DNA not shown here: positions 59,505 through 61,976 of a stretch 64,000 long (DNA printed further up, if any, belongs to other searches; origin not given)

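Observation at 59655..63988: Multiheme cytochrome translationally coupled to an Fe(III)/thiamine-type ABC importer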

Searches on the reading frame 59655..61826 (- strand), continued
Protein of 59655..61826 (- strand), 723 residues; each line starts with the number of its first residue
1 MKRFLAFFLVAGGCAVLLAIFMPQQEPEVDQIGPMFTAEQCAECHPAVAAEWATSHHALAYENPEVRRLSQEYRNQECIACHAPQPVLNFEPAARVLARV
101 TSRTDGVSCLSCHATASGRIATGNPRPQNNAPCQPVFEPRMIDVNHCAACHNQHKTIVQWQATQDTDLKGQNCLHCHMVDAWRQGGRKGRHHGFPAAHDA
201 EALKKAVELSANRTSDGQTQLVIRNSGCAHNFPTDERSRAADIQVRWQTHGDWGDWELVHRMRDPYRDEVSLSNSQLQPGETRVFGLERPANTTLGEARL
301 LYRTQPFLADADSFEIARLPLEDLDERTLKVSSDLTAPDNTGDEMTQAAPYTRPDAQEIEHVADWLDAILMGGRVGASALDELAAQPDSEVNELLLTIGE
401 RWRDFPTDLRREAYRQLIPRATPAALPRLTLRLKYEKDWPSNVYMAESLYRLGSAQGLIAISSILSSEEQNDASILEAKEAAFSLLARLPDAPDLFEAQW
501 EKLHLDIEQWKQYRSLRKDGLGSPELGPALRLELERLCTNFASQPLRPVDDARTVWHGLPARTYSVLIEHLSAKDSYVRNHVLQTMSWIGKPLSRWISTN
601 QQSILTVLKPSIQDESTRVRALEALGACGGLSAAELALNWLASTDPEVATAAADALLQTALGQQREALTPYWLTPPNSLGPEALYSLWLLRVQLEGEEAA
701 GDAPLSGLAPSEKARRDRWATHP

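Call 36: search_protein_families(library=pfam, proteins=[P0017, P0021, P0043, P0049, P0112, P0117, P0125, P0143, P0052, P0134], max_evalue=0.001)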
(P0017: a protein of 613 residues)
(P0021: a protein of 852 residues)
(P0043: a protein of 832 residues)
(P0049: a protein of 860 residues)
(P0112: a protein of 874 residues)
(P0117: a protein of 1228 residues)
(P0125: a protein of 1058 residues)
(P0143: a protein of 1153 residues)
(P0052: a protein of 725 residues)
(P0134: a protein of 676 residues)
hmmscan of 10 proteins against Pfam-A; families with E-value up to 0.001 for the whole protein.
P0017 (613 aa): 6 families
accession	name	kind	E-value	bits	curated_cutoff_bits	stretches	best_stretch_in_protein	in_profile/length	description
PF00005.33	ABC_tran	-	1.4e-33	116.9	25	1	22-162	4-136/137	ABC transporter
PF13435.11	Cytochrome_C554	-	1.7e-09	38.9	20.8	1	316-389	1-83/84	Cytochrome c554 and c-prime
PF13304.12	AAA_21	-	4.2e-09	37.3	27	0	144-194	247-299/304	AAA domain, putative AbiEii toxin, Type IV TA system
PF14522.11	Cytochrome_C7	-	5.7e-06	26.5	24.8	0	379-450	9-66/67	Cytochrome c7 and related cytochrome c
PF13401.12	AAA_22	-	0.0002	22.1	27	1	29-160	5-92/130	AAA domain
PF13191.12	AAA_16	-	0.00044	21.2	32.6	1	26-65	21-59/167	AAA ATPase domain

P0021 (852 aa): 6 families
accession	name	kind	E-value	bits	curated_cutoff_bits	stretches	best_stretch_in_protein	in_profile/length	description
PF13646.12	HEAT_2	-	1.1e-25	90.2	27.7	3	677-753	11-87/88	HEAT repeats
PF03130.22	HEAT_PBS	-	3.7e-11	42.8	20.9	0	544-569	1-26/27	PBS lyase HEAT-like repeat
PF13435.11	Cytochrome_C554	-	1.1e-08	36.4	20.8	1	57-132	1-83/84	Cytochrome c554 and c-prime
PF02985.28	HEAT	-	2.2e-07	30.9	23.5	0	530-556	2-28/31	HEAT repeat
PF22113.1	Mtrc-MtrF_II-IV_dom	-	2.1e-06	27.8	30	0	124-201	80-165/176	Outer membrane cytochrome MtrC/MtrF-like, domains II/IV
PF14522.11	Cytochrome_C7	-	7.5e-05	22.9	24.8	0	124-199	12-66/67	Cytochrome c7 and related cytochrome c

P0043 (832 aa): 5 families
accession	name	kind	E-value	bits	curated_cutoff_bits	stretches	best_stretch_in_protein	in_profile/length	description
PF13646.12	HEAT_2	-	3.6e-09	37.2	27.7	1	684-767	3-86/88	HEAT repeats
PF13435.11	Cytochrome_C554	-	3.6e-07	31.5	20.8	1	50-123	1-83/84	Cytochrome c554 and c-prime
PF22113.1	Mtrc-MtrF_II-IV_dom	-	3.1e-06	27.3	30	0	116-192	81-166/176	Outer membrane cytochrome MtrC/MtrF-like, domains II/IV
PF14522.11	Cytochrome_C7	-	0.0001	22.5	24.8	0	48-124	13-67/67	Cytochrome c7 and related cytochrome c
PF03264.19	Cytochrom_NNT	-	0.00041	20.6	24.1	0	154-194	36-77/174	NapC/NirT cytochrome c family, N-terminal region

P0049 (860 aa): 7 families
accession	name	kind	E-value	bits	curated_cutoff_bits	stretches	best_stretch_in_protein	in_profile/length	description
PF13646.12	HEAT_2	-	6.2e-18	65.3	27.7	2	677-724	11-55/88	HEAT repeats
PF13435.11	Cytochrome_C554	-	8.7e-08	33.4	20.8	1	55-129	1-83/84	Cytochrome c554 and c-prime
PF22113.1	Mtrc-MtrF_II-IV_dom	-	1.6e-06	28.2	30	0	120-198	79-165/176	Outer membrane cytochrome MtrC/MtrF-like, domains II/IV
PF14522.11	Cytochrome_C7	-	7.2e-06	26.2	24.8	0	53-130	13-67/67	Cytochrome c7 and related cytochrome c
PF02985.28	HEAT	-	9.2e-05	22.8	23.5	0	739-763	3-27/31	HEAT repeat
PF01347.28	Vitellogenin_N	-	0.00027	20.1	24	0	746-798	472-525/590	Lipoprotein amino terminal region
PF03264.19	Cytochrom_NNT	-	0.00089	19.5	24.1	0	163-198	38-74/174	NapC/NirT cytochrome c family, N-terminal region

P0112 (874 aa): 3 families
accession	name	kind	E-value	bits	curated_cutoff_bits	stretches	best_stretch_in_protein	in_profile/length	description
PF13646.12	HEAT_2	-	2.7e-24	85.7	27.7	4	515-598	4-88/88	HEAT repeats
PF14522.11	Cytochrome_C7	-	1.9e-05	24.8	24.8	1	62-141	8-66/67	Cytochrome c7 and related cytochrome c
PF02085.21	Cytochrom_CIII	-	3.1e-05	24.7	22.9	0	155-205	34-86/101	Class III cytochrome C family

P0117 (1228 aa): 9 families
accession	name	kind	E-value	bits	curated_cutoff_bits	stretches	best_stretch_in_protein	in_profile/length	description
PF13646.12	HEAT_2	-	8e-20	71.4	27.7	2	699-768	2-70/88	HEAT repeats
PF02985.28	HEAT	-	3.2e-07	30.4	23.5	0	527-551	3-27/31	HEAT repeat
PF03130.22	HEAT_PBS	-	2.1e-06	28.1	20.9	1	510-535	2-27/27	PBS lyase HEAT-like repeat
PF14559.12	TPR_19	-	3.6e-05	24.4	25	1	1081-1132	5-56/68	Tetratricopeptide repeat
PF13431.12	TPR_17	-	0.00015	22.2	24.4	0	1090-1121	2-33/34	Tetratricopeptide repeat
PF22113.1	Mtrc-MtrF_II-IV_dom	-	0.00026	21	30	0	50-98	119-166/176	Outer membrane cytochrome MtrC/MtrF-like, domains II/IV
PF13432.12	TPR_16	-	0.00039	21.2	32.7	1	1081-1132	11-61/65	Tetratricopeptide repeat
PF14522.11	Cytochrome_C7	-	0.00046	20.4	24.8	0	50-126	12-66/67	Cytochrome c7 and related cytochrome c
PF03264.19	Cytochrom_NNT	-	0.00063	20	24.1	0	154-188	37-74/174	NapC/NirT cytochrome c family, N-terminal region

P0125 (1058 aa): 8 families
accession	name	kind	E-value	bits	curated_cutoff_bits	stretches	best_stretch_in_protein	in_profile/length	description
PF13646.12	HEAT_2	-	2.7e-31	108.1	27.7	4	526-604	4-82/88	HEAT repeats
PF03130.22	HEAT_PBS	-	7.4e-08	32.6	20.9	1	570-596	1-27/27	PBS lyase HEAT-like repeat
PF02985.28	HEAT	-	4e-07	30.1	23.5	0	528-549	6-27/31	HEAT repeat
PF14522.11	Cytochrome_C7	-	3.5e-05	24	24.8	0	45-128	5-67/67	Cytochrome c7 and related cytochrome c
PF13513.12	HEAT_EZ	-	3.7e-05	24.6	27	0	488-518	25-55/55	HEAT-like repeat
PF00514.29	Arm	-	0.00029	21.2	20.6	0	580-603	7-30/41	Armadillo/beta-catenin-like repeat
PF02085.21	Cytochrom_CIII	-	0.00049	20.8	22.9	0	122-190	32-84/101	Class III cytochrome C family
PF22113.1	Mtrc-MtrF_II-IV_dom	-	0.00066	19.7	30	0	49-99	117-166/176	Outer membrane cytochrome MtrC/MtrF-like, domains II/IV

P0143 (1153 aa): 3 families
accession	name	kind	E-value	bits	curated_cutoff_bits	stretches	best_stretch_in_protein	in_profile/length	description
PF13646.12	HEAT_2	-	1.8e-14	54.2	27.7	1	541-625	2-86/88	HEAT repeats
PF09699.15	Paired_CXXCH_1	-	5.7e-05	23.2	20.6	1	167-201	7-38/41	Doubled CXXCH motif (Paired_CXXCH_1)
PF14522.11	Cytochrome_C7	-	7.1e-05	23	24.8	0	62-138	12-66/67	Cytochrome c7 and related cytochrome c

P0052 (725 aa): 3 families
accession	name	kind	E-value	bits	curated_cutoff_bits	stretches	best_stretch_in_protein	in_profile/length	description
PF02424.20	ApbE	-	2.5e-25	89.9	25.6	1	435-603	2-172/266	ApbE family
PF13646.12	HEAT_2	-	4.1e-13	49.9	27.7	2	309-385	13-88/88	HEAT repeats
PF02985.28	HEAT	-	1e-06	28.8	23.5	0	102-123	4-25/31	HEAT repeat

P0134 (676 aa): 8 families
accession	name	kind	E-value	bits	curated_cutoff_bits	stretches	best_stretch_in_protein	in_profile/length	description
PF13646.12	HEAT_2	-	4.5e-19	69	27.7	2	509-573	8-73/88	HEAT repeats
PF03130.22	HEAT_PBS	-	1e-12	47.6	20.9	1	517-542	2-27/27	PBS lyase HEAT-like repeat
PF22113.1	Mtrc-MtrF_II-IV_dom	-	1.9e-06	27.9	30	0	47-104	110-166/176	Outer membrane cytochrome MtrC/MtrF-like, domains II/IV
PF02985.28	HEAT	-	6.7e-06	26.3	23.5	0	534-558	3-27/31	HEAT repeat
PF14522.11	Cytochrome_C7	-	8.4e-06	26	24.8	0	94-167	13-67/67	Cytochrome c7 and related cytochrome c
PF02085.21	Cytochrom_CIII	-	0.00011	22.9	22.9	0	126-195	31-85/101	Class III cytochrome C family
PF13513.12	HEAT_EZ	-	0.00016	22.5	27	0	517-558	4-55/55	HEAT-like repeat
PF12717.13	Cnd1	-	0.00035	21.1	26.4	0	462-492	19-49/162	non-SMC mitotic condensation complex subunit 1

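Call 41: fold_search(model_id=the predicted structure, library=pdb)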
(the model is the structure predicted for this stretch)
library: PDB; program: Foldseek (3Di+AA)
matches with E <= 10: 1470; with E <= 0.001: 45
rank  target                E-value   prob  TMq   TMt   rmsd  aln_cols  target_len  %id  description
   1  4rv1_A                2.1e-07  1.00  0.18  0.28  15.1       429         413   17  Crystal Structure of Engineered Protein. Northeast Structural Genomics Consortium (NESG) Target OR497. (released 2014-12-10)
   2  4rv1_F                4.4e-06  1.00  0.17  0.27  16.2       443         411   14  Crystal Structure of Engineered Protein. Northeast Structural Genomics Consortium (NESG) Target OR497. (released 2014-12-10)
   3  4rv1_D                5.3e-06  1.00  0.18  0.28  16.0       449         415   14  Crystal Structure of Engineered Protein. Northeast Structural Genomics Consortium (NESG) Target OR497. (released 2014-12-10)
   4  6fsq                  1.6e-05  1.00  0.20  0.35  18.0       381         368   19  Structure of A3_bGFPD, an artificial bi-domain protein based on two different alphaRep domains : A3 and a GFP binding do (released 2018-08-08)
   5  6bzx_A                3.4e-05  1.00  0.17  0.40  15.3       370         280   15  Structure of the artificial complex alpha-Rep/Octarellin V.1 crystallized by counter diffusion in a capillary (released 2019-01-09)
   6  7p0h_A                1.0e-04  1.00  0.17  0.29  14.6       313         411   16  Crystal structure of Helicobacter pylori ComF fused to an artificial alphaREP crystallization helper(named B2) (released 2022-04-06)
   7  4zv6_A                1.0e-04  1.00  0.17  0.39  15.1       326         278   18  Crystal structure of the artificial alpharep-7 octarellinV.1 complex (released 2016-05-25)
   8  7q1f_C                1.0e-04  1.00  0.13  0.36  16.3       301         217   15  CPAP:TUBULIN:IE5 ALPHAREP COMPLEX (released 2022-04-20)
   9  5mfl_B                1.5e-04  1.00  0.18  0.34  15.3       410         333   14  Designed armadillo repeat protein (KR)5_GS10_YIIIM6AII (released 2017-09-13)
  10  6s9p_A                1.9e-04  1.00  0.18  0.34  16.2       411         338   12  Designed Armadillo Repeat protein internal Lock2 fused to target peptide KRKAKITWKR (released 2020-02-19)
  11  6s9o_B                2.1e-04  1.00  0.16  0.30  16.4       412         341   13  Designed Armadillo Repeat protein internal Lock1 fused to target peptide KRKRKLKFKR (released 2020-02-19)
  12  4hxt                  2.2e-04  1.00  0.13  0.34  18.0       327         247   15  Crystal Structure of Engineered Protein. Northeast Structural Genomics Consortium Target OR329 (released 2012-11-21)
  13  5mfd_G                2.2e-04  1.00  0.18  0.35  15.7       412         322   13  Designed armadillo repeat protein YIIIM''6AII in complex with pD_(KR)5 (released 2017-07-19)
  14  7z0g_T                2.3e-04  1.00  0.16  0.48  14.9       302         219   18  CPAP:TUBULIN:IE5 ALPHAREP COMPLEX P1 SPACE GROUP (released 2022-04-13)
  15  6s9o_A                2.3e-04  1.00  0.17  0.32  16.1       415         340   14  Designed Armadillo Repeat protein internal Lock1 fused to target peptide KRKRKLKFKR (released 2020-02-19)
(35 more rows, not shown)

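Call 47: find_homologous_proteins(query=A2, max_evalue=1e-10)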
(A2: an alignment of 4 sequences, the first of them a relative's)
Query A2 (4 sequences) (333 aa, profile of the alignment): 6786 proteins with E <= 1e-10 among 8000 candidates; the best 120 are listed.
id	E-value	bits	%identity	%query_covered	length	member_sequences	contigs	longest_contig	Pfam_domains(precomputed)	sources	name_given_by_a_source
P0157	3.4e-173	593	99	100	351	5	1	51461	PF13531.12,PF13416.12,PF13343.12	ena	-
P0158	4.1e-171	586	39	96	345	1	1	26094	PF13531.12,PF13416.12,PF13343.12,PF01547.31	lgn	-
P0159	1.2e-167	575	41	98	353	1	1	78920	PF13531.12,PF13416.12,PF13343.12,PF01547.31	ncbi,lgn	-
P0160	3.0e-167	574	57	96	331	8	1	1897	PF13531.12,PF13416.12,PF13343.12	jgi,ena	-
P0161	3.9e-153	527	45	98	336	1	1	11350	PF13531.12,PF13416.12,PF13343.12,PF01547.31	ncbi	ncbi:MAG: extracellular solute-binding protein [Planctomycetota bacterium]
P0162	2.7e-152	525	46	95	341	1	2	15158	PF13531.12,PF13416.12,PF13343.12,PF01547.31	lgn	-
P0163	2.9e-152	525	41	98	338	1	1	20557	PF13531.12,PF13416.12,PF13343.12,PF01547.31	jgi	-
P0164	3.1e-152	524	42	95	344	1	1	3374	PF13531.12,PF13416.12,PF13343.12,PF01547.31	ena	-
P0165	5.6e-152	524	42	98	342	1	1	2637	PF13531.12,PF13416.12,PF13343.12,PF01547.31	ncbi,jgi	ncbi:MAG: extracellular solute-binding protein [Planctomycetota bacterium]|jgi:iron(III) transport s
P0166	2.3e-151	522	43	93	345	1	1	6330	PF13531.12,PF13343.12,PF01547.31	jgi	-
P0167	7.1e-151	520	46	93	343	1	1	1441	PF13531.12,PF13416.12,PF13343.12,PF01547.31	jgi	-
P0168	1.1e-150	519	42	97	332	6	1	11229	PF13531.12,PF13416.12,PF13343.12,PF01547.31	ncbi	ncbi:MAG: ABC transporter substrate-binding protein [Planctomycetota bacterium]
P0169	1.1e-149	516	41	99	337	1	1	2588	PF13531.12,PF13416.12,PF13343.12,PF01547.31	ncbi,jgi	ncbi:MAG: ABC transporter substrate-binding protein [Planctomycetota bacterium]|jgi:iron(III) transp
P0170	1.6e-149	516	41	93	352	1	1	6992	PF13531.12,PF13416.12,PF13343.12,PF01547.31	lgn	-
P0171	1.6e-149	516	44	98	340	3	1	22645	PF13531.12,PF13416.12,PF13343.12,PF01547.31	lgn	-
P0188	1.0e-146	506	45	99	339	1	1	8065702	PF13531.12,PF13416.12,PF13343.12,PF01547.31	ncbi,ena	-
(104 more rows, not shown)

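Call 48: find_encoding_contigs(protein=P0188, flank=9000, max_places=2)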
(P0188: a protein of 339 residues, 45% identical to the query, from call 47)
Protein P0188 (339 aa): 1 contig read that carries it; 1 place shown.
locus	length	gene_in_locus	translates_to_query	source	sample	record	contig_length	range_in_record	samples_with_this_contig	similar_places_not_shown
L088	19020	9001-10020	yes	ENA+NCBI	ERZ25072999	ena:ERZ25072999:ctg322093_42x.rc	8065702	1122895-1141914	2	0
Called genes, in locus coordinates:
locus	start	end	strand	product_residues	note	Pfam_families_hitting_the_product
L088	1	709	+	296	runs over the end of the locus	PF00274:Glycolytic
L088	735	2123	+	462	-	PF01938:TRAM, PF05958:tRNA_U5-meth_tr, PF05175:MTS (weak), PF13649:Methyltransf_25 (weak), PF13847:Methyltransf_31 (weak)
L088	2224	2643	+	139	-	-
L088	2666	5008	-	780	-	PF00082:Peptidase_S8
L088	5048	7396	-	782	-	PF07494:Reg_prop (faint), PF08450:SGL (faint), PF01436:NHL (faint)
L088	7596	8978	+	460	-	-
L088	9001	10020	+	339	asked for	PF01547:SBP_bac_1 (weak), PF13416:SBP_bac_8, PF13531:SBP_bac_11, PF13343:SBP_bac_6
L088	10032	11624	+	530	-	PF00528:BPD_transp_1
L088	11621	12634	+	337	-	PF00005:ABC_tran, PF13304:AAA_21 (faint)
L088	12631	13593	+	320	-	PF03264:Cytochrom_NNT (faint), PF22113:Mtrc-MtrF_II-IV_dom (faint), PF14522:Cytochrome_C7 (faint), PF13435:Cytochrome_C554 (weak)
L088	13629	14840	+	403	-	PF13513:HEAT_EZ (faint), PF02985:HEAT (faint), PF03130:HEAT_PBS (faint), PF13646:HEAT_2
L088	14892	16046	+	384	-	PF13472:Lipase_GDSL_2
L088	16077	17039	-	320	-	-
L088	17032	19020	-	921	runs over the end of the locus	PF12419:DUF3670, PF00176:SNF2-rel_dom, PF00270:DEAD (weak), PF04851:ResIII, PF00271:Helicase_C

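Call 54: search_protein_families(library=pfam, proteins=[L088:7596-8975:+, L004:4889-6316:+, L007:8073-9353:-, L088:13629-14837:+, L088:12631-13590:+], max_evalue=0.01)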
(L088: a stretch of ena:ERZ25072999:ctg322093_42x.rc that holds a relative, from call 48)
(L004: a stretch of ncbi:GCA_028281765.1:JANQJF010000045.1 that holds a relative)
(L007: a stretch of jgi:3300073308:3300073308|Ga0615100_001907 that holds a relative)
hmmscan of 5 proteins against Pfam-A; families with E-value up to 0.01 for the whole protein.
L088:7596-8975:+ (460 aa): 1 family
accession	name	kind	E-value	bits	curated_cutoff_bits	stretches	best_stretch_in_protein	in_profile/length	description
PF20067.5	SSL_N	-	0.0013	19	18.9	0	309-322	26-39/46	Strictosidine synthase-like, N-terminal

L004:4889-6316:+ (476 aa): 1 family
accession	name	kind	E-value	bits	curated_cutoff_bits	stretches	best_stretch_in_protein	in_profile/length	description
PF01344.31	Kelch_1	-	0.0095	15.9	20.1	0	195-214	23-42/46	Kelch motif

L007:8073-9353:- (426 aa): 0 families

L088:13629-14837:+ (403 aa): 5 families
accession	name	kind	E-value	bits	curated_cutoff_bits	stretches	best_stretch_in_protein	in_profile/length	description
PF13646.12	HEAT_2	-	2.1e-24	86.1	27.7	2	281-359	3-83/88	HEAT repeats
PF03130.22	HEAT_PBS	-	2.1e-12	46.6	20.9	3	127-153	1-27/27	PBS lyase HEAT-like repeat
PF13513.12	HEAT_EZ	-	1.3e-08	35.5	27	0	305-331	27-53/55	HEAT-like repeat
PF02985.28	HEAT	-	6e-06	26.5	23.5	0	308-334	2-28/31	HEAT repeat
PF00514.29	Arm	-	0.00071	20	20.6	1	307-331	13-37/41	Armadillo/beta-catenin-like repeat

L088:12631-13590:+ (320 aa): 6 families
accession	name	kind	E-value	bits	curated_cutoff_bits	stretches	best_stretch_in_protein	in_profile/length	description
PF13435.11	Cytochrome_C554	-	1.5e-09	39.1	20.8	1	43-116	1-83/84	Cytochrome c554 and c-prime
PF03264.19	Cytochrom_NNT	-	4.8e-08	33.4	24.1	1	142-181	33-76/174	NapC/NirT cytochrome c family, N-terminal region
PF14522.11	Cytochrome_C7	-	3.2e-06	27.3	24.8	1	77-153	12-67/67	Cytochrome c7 and related cytochrome c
PF22113.1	Mtrc-MtrF_II-IV_dom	-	2.2e-05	24.5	30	0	40-88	119-166/176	Outer membrane cytochrome MtrC/MtrF-like, domains II/IV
PF09699.15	Paired_CXXCH_1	-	0.00039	20.5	20.6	0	144-158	5-19/41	Doubled CXXCH motif (Paired_CXXCH_1)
PF14537.11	Cytochrom_c3_2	-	0.00065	20.6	25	0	108-177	25-78/79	Cytochrome c3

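Call 59: predict_structure(alignment_id=A3)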
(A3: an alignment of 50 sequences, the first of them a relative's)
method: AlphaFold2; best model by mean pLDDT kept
length: 351 residues; sequences in the alignment: 50
mean_pLDDT: 91.6   pTM: 0.86
mean pLDDT of the five models: 91.6, 91.6, 91.4, 91.2, 91.0
residues with pLDDT >= 90: 295; 70-90: 21; 50-70: 27; < 50: 8
segments of 3 or more residues with pLDDT < 50: none
pLDDT, mean of each block of 10 residues (from residue 1): 51 53 57 77 93 96 97 78 95 97 94 98 97 98 98 96 97 94 95 95 96 96 98 97 97 96 98 98 99 97 95 96 96 95 93 71
secondary structure, 60 per line:
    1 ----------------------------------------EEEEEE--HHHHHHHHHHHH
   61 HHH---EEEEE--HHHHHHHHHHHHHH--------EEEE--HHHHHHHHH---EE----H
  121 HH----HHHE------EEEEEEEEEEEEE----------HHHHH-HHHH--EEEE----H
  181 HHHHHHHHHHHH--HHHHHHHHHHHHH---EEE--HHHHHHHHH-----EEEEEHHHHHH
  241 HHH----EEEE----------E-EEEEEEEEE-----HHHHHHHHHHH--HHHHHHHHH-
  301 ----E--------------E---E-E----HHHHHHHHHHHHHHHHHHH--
elements in order: E41-46 H49-63 E67-71 H74-87 E96-99 H102-110 E137-149 H160-164 H166-169 E172-175 H180-192 H195-207 E211-213 H216-224 E230-234 H235-243 E248-251 E264-272 H278-288 H291-299 H331-349
